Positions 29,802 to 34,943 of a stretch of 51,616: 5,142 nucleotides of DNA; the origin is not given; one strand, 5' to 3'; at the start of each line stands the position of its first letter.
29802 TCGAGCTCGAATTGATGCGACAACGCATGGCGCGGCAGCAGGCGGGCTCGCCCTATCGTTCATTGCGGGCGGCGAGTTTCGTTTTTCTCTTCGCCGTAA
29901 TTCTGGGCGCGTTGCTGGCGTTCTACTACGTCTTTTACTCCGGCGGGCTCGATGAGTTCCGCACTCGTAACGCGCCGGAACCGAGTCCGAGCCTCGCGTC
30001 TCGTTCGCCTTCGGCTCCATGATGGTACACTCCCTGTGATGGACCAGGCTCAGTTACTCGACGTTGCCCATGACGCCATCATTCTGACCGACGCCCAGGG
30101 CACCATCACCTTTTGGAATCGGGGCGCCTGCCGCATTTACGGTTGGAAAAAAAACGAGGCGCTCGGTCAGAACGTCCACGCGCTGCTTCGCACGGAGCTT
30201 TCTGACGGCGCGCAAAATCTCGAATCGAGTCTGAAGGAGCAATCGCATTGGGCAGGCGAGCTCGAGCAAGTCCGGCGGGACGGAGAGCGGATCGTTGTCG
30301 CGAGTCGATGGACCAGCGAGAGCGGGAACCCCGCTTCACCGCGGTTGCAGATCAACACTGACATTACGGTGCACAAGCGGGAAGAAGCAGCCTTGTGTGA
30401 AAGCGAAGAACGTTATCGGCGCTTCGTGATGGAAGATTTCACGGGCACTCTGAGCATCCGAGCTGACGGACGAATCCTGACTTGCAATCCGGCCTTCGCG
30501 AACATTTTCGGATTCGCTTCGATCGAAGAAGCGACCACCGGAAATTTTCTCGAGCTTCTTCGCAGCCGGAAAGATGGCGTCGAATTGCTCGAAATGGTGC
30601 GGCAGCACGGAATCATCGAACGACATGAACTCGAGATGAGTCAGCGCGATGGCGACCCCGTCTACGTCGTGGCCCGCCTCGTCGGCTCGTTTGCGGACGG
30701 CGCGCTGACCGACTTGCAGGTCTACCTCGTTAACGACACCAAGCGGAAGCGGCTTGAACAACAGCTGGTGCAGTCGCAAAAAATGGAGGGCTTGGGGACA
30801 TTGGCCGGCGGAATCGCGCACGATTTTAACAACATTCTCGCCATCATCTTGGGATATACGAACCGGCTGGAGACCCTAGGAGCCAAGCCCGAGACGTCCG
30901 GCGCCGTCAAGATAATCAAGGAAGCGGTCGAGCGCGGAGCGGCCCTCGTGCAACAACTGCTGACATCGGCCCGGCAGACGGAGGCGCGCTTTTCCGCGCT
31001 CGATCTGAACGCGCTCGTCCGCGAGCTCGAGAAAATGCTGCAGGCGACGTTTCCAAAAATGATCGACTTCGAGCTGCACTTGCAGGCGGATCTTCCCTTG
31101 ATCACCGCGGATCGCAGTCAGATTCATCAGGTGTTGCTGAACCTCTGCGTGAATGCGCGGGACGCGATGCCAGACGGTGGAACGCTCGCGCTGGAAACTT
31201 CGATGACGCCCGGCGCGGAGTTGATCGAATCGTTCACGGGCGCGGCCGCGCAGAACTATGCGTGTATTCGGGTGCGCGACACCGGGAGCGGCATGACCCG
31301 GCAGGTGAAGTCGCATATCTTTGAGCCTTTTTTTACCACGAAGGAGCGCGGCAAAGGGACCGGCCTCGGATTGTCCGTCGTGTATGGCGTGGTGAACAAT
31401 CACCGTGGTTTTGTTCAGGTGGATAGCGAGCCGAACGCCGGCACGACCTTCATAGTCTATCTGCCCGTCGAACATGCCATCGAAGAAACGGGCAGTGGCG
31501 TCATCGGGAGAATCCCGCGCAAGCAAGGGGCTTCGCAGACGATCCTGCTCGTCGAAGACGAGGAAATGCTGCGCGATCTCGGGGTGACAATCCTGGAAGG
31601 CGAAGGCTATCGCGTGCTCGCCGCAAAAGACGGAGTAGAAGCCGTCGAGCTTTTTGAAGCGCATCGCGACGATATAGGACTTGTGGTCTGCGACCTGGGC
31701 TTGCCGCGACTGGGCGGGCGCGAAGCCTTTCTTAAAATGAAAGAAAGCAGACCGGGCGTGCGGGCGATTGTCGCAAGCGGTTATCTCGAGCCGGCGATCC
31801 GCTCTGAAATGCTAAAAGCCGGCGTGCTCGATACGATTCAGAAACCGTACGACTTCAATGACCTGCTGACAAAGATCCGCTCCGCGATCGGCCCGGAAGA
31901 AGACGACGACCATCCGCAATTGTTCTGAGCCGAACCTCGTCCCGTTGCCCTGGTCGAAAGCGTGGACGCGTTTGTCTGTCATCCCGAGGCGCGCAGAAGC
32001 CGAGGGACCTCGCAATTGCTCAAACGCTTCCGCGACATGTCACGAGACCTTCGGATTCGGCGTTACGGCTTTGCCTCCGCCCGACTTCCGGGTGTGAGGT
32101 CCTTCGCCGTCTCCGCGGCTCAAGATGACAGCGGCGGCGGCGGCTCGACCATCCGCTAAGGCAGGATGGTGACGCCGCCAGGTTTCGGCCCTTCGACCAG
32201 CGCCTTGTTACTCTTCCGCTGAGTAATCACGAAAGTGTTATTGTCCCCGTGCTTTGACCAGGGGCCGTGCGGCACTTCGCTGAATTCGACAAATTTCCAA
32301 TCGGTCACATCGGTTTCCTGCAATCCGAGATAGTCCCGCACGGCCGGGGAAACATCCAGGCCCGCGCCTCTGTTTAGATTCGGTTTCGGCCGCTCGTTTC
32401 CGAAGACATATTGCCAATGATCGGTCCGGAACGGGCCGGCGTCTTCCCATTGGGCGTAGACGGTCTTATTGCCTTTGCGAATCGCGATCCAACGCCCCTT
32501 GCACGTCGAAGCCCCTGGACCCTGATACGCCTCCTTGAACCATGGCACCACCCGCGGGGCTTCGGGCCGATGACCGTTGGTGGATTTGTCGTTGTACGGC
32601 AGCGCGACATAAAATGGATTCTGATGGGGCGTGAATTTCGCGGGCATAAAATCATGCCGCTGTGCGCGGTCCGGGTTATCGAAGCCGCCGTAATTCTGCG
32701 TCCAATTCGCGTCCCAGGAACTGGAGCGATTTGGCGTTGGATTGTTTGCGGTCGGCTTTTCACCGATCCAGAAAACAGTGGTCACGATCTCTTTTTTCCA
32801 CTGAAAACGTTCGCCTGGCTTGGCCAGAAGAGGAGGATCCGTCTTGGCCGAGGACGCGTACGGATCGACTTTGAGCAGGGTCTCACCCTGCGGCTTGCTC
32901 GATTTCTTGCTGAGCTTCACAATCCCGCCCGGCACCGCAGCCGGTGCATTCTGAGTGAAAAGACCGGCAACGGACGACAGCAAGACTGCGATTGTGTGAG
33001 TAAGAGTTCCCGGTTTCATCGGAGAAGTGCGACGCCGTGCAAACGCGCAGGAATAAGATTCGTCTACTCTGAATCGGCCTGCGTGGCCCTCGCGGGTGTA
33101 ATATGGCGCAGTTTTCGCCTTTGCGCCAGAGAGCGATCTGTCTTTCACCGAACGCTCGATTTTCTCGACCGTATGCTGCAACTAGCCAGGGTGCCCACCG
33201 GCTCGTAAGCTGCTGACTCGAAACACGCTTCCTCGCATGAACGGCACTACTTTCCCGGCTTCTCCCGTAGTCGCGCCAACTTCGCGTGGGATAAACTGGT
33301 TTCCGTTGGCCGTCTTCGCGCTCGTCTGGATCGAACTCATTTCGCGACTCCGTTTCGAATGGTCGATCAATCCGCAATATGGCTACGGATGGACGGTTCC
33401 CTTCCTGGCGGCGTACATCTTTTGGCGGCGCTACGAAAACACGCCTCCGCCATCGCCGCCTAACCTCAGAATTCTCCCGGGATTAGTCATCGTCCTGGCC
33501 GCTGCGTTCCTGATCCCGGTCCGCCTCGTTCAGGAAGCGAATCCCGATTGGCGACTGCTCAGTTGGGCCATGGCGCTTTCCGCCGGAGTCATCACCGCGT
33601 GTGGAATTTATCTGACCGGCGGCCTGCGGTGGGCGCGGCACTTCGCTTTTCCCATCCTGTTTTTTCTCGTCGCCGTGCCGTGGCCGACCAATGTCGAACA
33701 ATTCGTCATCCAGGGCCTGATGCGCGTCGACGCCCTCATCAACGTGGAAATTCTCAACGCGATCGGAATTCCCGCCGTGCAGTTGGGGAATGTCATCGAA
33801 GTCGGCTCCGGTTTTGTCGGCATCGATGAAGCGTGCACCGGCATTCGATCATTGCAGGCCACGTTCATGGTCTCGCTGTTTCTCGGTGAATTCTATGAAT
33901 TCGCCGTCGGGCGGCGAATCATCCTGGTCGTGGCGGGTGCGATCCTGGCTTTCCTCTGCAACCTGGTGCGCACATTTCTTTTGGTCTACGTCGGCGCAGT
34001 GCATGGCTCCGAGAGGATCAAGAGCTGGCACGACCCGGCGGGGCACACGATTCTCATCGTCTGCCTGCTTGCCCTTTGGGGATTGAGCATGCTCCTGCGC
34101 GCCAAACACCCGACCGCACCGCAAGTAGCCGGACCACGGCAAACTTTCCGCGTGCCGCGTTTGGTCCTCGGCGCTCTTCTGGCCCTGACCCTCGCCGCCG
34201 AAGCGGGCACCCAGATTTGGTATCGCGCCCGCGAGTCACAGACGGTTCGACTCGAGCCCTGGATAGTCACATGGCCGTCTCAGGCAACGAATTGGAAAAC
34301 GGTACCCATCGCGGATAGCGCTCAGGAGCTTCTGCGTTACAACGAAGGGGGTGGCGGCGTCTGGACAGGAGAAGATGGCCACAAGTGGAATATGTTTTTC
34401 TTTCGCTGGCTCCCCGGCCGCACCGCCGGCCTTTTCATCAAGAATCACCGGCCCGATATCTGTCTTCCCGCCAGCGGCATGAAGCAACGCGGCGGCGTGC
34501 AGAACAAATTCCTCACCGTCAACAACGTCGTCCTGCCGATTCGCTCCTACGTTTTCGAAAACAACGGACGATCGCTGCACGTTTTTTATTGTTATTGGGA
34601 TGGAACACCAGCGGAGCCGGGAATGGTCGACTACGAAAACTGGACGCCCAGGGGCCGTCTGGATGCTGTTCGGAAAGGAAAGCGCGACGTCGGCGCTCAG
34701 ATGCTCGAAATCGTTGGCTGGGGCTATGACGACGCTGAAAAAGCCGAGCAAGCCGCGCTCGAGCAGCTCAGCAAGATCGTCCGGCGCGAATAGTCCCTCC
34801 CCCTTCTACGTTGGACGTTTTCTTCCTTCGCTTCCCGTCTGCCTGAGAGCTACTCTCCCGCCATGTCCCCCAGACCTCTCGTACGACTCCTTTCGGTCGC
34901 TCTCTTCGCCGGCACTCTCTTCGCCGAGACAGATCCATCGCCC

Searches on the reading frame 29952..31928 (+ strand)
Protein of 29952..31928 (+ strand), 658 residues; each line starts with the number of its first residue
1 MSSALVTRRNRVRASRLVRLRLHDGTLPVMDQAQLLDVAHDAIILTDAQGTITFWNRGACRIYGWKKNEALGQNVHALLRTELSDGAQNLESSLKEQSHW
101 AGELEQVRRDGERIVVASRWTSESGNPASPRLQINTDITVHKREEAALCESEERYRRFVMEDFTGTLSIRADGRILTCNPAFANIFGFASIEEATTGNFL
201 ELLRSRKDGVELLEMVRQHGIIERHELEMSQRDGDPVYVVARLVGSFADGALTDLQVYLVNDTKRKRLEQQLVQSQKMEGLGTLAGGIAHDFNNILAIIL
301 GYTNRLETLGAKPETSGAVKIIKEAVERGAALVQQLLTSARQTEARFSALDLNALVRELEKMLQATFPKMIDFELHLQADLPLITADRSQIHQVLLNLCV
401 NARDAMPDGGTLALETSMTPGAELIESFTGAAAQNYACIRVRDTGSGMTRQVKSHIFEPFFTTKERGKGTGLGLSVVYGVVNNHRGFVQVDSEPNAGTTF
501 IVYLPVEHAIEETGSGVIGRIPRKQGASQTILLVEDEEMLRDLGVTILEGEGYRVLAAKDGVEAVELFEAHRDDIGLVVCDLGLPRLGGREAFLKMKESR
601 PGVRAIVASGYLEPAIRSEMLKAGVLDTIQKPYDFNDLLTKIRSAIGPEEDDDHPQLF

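Call 42: search_protein_families(library=pfam, proteins=[window:29952-31928:+], max_evalue=0.00001)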
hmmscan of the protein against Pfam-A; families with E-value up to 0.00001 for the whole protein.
window:29952-31928:+ (658 aa): 7 families
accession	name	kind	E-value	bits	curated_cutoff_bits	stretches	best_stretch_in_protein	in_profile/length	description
PF02518.31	HATPase_c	-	8.2e-23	81.4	26.4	1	387-507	2-110/111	Histidine kinase-, DNA gyrase B-, and HSP90-like ATPase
PF00072.30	Response_reg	-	4.6e-20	72.3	30.2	1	531-643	1-111/111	Response regulator receiver domain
PF00989.32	PAS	-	2.6e-19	69.7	22.6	1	34-121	5-94/113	PAS fold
PF13426.13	PAS_9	-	1.6e-18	67.3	27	1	41-116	2-77/103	PAS domain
PF13188.13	PAS_8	-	2.7e-13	49.7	21.8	1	34-81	5-48/65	PAS domain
PF00512.31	HisKA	-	2.5e-08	34.3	26.9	1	282-343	3-64/66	His Kinase A (phospho-acceptor) domain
PF08448.16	PAS_4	-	3.3e-07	30.9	23.1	0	36-91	1-57/110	PAS fold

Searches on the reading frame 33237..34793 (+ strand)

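Call 43: search_protein_families(library=pfam, proteins=[window:33237-34793:+], max_evalue=0.00001)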
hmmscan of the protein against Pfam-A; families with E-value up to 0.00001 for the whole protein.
window:33237-34793:+ (518 aa): 1 family
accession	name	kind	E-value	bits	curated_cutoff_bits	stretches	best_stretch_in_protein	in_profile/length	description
PF09721.15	Exosortase_EpsH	-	9.7e-43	146.8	25.7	1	26-286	4-253/254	Transmembrane exosortase (Exosortase_EpsH)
